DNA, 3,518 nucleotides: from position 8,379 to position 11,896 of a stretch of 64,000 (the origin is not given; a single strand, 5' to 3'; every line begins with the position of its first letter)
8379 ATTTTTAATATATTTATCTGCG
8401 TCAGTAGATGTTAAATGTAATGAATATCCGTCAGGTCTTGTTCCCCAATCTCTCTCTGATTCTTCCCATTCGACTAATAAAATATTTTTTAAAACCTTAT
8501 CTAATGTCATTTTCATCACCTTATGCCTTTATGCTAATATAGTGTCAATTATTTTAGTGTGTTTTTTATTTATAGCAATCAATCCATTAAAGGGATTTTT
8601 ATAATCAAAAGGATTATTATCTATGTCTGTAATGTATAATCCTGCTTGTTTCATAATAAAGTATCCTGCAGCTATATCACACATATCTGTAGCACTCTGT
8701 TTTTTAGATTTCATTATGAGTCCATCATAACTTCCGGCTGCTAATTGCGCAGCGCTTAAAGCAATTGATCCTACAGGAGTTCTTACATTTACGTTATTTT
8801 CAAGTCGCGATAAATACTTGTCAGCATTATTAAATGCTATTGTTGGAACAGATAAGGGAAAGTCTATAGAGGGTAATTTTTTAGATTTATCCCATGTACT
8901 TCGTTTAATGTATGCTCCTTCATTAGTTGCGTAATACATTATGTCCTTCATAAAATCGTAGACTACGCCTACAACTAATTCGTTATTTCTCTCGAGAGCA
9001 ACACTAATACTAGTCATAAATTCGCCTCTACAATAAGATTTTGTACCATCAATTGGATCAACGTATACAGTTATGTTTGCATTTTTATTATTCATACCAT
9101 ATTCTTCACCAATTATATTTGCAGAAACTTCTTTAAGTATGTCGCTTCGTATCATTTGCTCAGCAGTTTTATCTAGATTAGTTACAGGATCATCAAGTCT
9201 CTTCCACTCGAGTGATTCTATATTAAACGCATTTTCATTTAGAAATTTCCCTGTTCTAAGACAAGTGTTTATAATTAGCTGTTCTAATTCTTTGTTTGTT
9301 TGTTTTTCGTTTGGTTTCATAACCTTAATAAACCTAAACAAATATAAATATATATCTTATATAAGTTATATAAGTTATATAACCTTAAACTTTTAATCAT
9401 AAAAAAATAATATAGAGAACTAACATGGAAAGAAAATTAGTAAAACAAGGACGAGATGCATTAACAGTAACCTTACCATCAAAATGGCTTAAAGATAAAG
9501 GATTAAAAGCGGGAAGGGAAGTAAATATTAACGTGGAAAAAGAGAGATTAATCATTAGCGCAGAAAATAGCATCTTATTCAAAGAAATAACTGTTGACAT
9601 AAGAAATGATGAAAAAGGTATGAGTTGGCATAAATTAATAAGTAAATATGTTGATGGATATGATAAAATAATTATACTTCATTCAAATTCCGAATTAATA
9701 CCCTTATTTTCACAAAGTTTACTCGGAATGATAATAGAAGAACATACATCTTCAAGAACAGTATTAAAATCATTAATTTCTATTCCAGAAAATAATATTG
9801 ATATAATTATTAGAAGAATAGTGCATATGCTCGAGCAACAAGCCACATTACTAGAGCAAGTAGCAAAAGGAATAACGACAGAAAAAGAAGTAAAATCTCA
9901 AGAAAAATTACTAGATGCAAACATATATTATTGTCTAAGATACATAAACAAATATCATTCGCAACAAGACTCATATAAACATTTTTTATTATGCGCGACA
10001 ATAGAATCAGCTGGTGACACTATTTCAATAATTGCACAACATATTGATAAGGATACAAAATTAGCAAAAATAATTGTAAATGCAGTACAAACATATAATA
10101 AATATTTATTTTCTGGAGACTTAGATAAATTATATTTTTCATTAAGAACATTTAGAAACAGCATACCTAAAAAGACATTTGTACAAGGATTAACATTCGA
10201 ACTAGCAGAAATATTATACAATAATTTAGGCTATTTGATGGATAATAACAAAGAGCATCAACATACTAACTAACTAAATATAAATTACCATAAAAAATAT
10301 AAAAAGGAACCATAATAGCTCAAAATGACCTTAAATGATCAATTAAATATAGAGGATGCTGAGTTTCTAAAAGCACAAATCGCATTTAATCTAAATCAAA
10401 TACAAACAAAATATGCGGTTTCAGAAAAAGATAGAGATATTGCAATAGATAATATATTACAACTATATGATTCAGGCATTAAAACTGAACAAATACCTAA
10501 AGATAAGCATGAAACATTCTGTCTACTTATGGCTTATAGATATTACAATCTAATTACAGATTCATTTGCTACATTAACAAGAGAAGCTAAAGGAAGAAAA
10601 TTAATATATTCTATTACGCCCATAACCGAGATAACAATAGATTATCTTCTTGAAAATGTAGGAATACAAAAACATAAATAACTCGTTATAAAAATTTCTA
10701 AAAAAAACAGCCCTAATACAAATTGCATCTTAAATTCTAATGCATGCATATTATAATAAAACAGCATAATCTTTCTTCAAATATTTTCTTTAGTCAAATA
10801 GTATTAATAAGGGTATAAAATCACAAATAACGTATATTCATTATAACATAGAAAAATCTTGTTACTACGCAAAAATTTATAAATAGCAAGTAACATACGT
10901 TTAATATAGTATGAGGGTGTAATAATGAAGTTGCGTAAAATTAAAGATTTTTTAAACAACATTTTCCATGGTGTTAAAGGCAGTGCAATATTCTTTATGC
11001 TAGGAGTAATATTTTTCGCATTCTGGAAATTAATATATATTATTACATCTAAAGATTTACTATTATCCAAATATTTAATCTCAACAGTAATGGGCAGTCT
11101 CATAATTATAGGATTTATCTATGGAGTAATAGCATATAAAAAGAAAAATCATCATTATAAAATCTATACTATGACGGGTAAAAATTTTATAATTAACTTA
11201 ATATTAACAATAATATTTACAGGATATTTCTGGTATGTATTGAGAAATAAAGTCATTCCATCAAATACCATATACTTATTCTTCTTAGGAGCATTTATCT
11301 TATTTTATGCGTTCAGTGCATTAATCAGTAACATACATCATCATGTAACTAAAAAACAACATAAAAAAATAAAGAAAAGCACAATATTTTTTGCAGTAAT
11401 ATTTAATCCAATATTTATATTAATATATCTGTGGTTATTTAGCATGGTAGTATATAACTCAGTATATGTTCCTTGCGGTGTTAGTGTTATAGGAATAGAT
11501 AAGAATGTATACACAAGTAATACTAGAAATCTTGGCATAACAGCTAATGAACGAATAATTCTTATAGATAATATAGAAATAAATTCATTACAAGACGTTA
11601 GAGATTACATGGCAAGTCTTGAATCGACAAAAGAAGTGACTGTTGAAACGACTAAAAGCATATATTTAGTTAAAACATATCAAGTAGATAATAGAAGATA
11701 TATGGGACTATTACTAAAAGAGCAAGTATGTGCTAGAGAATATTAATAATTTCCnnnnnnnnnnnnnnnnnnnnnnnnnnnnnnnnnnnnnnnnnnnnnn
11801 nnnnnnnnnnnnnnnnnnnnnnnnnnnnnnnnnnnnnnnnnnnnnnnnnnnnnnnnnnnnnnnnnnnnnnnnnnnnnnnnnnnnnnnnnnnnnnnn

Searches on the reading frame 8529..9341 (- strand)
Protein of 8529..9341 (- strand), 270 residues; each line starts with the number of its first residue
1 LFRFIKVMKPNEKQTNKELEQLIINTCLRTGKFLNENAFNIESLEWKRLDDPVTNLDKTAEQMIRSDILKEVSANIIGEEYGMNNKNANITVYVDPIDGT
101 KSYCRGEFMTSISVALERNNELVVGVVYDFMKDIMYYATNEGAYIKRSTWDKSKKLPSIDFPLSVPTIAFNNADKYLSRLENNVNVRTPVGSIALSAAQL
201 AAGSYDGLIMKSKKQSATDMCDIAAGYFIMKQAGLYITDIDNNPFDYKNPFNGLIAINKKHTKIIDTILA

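Call 15: search_protein_families(library=pfam, proteins=[window:8529-9341:-], max_evalue=0.01)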
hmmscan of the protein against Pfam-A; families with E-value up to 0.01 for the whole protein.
window:8529-9341:- (270 aa): 1 family
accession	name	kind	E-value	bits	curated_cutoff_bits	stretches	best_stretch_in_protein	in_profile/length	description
PF00459.30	Inositol_P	-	1.5e-32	113.6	27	1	28-264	14-262/271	Inositol monophosphatase family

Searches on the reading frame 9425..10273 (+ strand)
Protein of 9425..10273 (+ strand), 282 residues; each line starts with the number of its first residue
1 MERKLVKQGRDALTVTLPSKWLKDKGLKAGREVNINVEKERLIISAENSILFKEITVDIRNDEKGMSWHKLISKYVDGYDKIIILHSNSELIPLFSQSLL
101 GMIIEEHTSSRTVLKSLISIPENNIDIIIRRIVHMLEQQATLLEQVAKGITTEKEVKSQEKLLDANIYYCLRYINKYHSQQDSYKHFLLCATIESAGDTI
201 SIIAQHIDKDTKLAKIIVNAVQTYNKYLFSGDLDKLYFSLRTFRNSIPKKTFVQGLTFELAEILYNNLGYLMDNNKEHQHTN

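Call 15: search_protein_families(library=pfam, proteins=[window:9425-10273:+], max_evalue=0.01)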
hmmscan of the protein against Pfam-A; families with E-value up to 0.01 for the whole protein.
window:9425-10273:+ (282 aa): 2 families
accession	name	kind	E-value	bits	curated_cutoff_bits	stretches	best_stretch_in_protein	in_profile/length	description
PF08845.15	SymE_toxin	-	1.2e-05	25.8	29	1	14-46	22-54/54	Toxin SymE, type I toxin-antitoxin system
PF04014.23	MazE_antitoxin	-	0.0014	19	24.7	1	9-47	4-43/48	Antidote-toxin recognition MazE, bacterial antitoxin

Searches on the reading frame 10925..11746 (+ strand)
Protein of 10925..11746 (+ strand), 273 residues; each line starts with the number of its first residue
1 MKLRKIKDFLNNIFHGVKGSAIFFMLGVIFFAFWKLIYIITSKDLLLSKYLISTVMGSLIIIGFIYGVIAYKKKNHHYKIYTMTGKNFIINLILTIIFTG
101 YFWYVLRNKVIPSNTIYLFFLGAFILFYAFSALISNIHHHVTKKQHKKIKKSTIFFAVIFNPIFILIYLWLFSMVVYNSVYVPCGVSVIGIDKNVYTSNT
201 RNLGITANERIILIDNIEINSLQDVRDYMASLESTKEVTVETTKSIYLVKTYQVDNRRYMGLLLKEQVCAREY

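Call 15: search_protein_families(library=pfam, proteins=[window:10925-11746:+], max_evalue=0.01)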
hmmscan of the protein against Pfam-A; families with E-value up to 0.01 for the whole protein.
window:10925-11746:+ (273 aa): 2 families
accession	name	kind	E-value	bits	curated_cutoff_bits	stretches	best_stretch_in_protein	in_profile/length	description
PF17820.7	PDZ_6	-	0.0044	17.2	27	1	202-240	13-52/54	PDZ domain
PF20540.3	DUF6755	-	0.0068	17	27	1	142-178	1-38/75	Family of unknown function (DUF6755)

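Call 62: search_protein_families(library=pfam, proteins=[window:10925-11746:+], max_evalue=1)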
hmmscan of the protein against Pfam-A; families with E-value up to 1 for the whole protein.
window:10925-11746:+ (273 aa): 4 families
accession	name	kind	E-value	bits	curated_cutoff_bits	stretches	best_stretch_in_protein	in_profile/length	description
PF17820.7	PDZ_6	-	0.0044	17.2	27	1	202-240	13-52/54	PDZ domain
PF20540.3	DUF6755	-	0.0068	17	27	1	142-178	1-38/75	Family of unknown function (DUF6755)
PF13180.12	PDZ_2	-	0.018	15.8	27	1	201-242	26-67/80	PDZ domain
PF10520.15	Lipid_desat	-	0.052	14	26.4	1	69-148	30-112/175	Lipid desaturase domain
